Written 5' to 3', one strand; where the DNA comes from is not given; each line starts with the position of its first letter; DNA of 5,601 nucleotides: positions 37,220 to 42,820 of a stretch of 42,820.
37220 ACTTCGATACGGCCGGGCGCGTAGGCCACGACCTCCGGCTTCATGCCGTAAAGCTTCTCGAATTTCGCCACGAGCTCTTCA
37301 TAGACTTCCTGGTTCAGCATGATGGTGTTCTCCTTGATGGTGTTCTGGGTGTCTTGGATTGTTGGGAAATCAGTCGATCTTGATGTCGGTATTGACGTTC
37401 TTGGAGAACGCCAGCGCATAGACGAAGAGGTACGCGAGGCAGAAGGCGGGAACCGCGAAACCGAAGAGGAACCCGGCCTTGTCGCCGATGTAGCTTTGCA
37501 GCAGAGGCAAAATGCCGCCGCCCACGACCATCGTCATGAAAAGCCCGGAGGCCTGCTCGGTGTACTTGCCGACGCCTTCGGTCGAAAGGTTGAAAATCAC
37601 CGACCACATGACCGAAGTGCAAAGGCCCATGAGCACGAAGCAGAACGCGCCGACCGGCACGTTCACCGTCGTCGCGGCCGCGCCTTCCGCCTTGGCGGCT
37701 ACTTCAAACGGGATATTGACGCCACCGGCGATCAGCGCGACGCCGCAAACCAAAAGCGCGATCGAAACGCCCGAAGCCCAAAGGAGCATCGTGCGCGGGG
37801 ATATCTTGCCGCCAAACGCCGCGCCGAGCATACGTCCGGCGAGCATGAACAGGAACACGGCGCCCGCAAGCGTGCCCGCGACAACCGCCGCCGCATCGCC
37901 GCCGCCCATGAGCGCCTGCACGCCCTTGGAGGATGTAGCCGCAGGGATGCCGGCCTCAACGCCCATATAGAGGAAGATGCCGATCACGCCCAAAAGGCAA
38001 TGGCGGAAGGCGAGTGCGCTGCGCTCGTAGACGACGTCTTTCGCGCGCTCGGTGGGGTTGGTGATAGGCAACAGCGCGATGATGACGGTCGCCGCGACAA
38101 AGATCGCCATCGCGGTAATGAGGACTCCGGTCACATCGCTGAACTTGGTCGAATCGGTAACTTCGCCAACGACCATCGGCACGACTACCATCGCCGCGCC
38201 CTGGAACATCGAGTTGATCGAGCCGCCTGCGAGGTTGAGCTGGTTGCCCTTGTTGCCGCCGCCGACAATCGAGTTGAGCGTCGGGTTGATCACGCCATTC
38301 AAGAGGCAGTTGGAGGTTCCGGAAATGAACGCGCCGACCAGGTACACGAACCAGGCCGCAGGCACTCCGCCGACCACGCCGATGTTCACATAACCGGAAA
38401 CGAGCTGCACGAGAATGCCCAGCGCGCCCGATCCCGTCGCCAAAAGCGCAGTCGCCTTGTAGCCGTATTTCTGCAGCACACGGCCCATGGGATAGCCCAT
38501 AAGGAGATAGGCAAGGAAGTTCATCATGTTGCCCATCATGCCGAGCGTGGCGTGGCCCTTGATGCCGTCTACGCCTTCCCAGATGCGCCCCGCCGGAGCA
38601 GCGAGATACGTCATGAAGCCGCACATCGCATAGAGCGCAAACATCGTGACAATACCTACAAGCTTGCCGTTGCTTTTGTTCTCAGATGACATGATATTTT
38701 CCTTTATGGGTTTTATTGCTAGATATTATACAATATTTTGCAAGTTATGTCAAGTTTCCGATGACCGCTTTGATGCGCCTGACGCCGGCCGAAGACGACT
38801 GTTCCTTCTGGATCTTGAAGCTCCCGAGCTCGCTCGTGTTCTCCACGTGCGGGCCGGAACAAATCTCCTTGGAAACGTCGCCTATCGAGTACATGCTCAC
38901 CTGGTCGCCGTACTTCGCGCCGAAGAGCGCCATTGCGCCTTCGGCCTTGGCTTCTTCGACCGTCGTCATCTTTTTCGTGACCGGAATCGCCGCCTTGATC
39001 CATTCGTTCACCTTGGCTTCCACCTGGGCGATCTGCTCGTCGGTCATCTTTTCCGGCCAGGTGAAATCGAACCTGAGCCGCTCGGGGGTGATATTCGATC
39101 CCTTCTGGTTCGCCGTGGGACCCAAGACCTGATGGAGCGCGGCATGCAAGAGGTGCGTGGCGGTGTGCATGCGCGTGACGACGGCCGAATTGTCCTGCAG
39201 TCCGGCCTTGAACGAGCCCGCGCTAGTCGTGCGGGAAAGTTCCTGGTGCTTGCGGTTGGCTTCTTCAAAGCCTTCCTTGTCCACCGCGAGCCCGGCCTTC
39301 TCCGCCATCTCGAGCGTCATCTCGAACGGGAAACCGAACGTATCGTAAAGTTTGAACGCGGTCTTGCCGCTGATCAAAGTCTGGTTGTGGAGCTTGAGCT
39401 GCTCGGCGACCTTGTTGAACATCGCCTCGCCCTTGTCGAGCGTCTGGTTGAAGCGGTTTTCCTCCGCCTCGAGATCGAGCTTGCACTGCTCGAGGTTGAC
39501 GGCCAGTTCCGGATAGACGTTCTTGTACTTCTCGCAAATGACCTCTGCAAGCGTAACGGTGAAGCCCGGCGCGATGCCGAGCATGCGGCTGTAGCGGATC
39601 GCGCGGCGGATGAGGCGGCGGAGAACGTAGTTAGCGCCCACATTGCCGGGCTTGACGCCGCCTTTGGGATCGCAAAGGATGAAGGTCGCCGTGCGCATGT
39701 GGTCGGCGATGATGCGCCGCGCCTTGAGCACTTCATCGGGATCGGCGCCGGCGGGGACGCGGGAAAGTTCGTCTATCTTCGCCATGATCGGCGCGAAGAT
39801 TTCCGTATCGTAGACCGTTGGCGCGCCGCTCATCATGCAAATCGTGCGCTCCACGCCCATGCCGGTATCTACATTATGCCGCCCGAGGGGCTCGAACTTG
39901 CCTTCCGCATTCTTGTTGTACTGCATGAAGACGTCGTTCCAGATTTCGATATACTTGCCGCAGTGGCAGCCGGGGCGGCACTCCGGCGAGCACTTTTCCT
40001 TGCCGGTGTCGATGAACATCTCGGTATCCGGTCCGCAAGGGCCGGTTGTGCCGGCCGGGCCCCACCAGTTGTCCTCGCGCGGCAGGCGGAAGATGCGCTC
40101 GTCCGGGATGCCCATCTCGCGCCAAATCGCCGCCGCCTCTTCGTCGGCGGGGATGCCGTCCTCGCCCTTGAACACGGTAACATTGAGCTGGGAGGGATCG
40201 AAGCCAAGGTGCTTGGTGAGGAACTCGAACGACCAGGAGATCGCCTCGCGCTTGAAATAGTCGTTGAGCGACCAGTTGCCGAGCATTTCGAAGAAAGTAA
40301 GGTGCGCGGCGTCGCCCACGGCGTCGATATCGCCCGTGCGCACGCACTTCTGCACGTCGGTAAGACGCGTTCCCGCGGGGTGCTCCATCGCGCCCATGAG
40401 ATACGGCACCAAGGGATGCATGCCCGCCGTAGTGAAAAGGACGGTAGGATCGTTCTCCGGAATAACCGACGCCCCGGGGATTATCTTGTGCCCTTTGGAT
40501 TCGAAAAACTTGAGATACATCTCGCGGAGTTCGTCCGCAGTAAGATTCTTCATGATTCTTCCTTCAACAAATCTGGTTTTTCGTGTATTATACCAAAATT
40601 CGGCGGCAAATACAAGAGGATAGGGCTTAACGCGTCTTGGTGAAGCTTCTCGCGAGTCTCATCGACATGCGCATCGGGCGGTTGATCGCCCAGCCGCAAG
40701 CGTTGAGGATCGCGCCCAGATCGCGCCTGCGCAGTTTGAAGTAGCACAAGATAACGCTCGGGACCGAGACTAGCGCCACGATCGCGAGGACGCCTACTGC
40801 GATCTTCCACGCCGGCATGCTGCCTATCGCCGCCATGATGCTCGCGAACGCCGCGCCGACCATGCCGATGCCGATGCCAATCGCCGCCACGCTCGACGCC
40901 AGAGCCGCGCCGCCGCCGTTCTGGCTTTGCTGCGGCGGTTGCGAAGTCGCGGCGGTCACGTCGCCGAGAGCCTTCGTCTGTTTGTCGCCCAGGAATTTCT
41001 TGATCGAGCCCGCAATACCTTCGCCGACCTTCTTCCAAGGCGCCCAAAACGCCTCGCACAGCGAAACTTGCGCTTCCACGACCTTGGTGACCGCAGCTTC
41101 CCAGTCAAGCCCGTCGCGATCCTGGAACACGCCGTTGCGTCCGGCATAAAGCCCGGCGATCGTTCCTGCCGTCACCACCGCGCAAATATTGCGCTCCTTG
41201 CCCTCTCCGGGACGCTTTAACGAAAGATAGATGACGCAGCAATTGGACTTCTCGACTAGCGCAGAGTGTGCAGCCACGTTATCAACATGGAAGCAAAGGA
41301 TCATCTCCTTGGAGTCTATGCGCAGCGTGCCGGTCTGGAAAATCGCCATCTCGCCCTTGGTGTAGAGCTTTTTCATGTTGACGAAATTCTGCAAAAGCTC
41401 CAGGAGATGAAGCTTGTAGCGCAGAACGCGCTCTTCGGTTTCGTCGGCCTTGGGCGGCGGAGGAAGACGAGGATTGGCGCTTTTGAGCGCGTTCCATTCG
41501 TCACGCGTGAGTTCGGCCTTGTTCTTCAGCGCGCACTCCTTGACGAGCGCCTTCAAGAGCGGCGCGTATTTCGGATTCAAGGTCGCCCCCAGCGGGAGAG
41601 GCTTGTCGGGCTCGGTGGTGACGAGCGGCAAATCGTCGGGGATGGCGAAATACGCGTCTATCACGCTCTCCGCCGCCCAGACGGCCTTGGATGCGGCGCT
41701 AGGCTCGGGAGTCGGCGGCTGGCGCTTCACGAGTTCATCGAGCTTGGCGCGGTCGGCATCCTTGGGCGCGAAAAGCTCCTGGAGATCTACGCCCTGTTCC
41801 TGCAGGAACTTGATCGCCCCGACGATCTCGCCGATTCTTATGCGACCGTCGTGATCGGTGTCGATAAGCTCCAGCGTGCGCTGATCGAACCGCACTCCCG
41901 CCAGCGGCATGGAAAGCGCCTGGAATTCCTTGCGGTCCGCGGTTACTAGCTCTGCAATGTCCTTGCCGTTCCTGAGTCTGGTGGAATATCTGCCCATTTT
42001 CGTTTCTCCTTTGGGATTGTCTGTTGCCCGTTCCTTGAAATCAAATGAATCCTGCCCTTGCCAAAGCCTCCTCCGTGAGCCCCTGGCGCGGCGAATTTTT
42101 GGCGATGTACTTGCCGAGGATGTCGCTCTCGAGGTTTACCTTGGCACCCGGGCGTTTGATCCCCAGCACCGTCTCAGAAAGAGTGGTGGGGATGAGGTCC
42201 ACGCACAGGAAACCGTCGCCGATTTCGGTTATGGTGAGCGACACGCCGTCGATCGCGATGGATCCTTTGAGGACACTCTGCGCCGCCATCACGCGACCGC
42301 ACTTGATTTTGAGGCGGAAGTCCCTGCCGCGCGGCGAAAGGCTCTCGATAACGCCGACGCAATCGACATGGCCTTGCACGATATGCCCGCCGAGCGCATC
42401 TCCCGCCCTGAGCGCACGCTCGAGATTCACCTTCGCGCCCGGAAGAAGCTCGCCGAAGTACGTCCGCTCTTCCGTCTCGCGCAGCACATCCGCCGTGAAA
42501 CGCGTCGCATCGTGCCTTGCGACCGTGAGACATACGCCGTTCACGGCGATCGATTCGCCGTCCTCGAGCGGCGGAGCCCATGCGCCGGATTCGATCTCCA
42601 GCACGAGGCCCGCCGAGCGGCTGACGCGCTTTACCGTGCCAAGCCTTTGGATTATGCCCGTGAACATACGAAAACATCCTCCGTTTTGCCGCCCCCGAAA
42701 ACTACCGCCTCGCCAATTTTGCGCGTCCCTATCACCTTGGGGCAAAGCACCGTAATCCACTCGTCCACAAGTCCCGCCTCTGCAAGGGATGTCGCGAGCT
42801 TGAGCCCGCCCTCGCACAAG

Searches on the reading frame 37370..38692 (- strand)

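Call 11: search_protein_families(library=pfam, proteins=[window:37370-38692:-], max_evalue=0.001)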
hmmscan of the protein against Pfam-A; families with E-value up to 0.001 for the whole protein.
window:37370-38692:- (440 aa): 1 family
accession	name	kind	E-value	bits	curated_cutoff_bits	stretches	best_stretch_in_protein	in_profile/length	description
PF07690.21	MFS_1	-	2.6e-08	33.6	33.4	1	46-323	30-290/347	Major Facilitator Superfamily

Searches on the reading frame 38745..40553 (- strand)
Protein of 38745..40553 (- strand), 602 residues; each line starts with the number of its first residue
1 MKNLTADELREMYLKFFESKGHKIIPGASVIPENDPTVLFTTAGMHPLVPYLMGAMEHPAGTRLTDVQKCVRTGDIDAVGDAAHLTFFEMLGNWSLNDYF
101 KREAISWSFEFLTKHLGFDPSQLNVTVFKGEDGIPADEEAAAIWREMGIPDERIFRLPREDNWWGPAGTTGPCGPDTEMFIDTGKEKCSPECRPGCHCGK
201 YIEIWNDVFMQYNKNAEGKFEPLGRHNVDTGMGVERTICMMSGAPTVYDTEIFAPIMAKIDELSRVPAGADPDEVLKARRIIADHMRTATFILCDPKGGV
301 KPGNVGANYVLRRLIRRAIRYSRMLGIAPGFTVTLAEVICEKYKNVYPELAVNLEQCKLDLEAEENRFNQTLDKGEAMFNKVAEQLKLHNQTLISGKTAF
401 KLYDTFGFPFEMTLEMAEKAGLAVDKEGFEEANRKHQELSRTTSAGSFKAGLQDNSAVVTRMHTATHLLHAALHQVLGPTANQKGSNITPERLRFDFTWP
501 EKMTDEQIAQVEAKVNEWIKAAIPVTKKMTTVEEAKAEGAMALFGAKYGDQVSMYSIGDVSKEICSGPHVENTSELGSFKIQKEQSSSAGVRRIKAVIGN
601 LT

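Call 11: search_protein_families(library=pfam, proteins=[window:38745-40553:-], max_evalue=0.001)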
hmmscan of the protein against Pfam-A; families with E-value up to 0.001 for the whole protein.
window:38745-40553:- (602 aa): 2 families
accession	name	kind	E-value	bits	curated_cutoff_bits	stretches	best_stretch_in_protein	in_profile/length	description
PF01411.24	tRNA-synt_2c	-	5.1e-142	474.7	30.3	1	8-464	1-450/552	tRNA synthetases class II (A)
PF07973.19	tRNA_SAD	-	1.1e-16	61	24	1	552-594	1-43/44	Threonyl and Alanyl tRNA synthetase second additional domain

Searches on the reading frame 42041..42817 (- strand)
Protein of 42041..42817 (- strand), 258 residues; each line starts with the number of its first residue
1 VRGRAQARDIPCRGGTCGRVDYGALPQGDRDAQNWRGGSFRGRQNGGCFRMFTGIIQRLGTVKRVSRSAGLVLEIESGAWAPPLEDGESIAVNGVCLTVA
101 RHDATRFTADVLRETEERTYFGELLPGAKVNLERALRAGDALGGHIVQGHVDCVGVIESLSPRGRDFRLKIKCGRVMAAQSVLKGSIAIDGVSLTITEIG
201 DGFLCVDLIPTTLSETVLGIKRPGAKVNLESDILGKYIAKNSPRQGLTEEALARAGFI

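Call 50: search_protein_families(library=pfam, proteins=[window:42041-42817:-], max_evalue=0.01)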
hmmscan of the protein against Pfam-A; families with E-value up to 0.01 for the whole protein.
window:42041-42817:- (258 aa): 1 family
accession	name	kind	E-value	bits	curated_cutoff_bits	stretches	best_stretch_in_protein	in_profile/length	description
PF00677.23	Lum_binding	-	2.2e-44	149.8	27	2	148-232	1-86/86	Lumazine binding domain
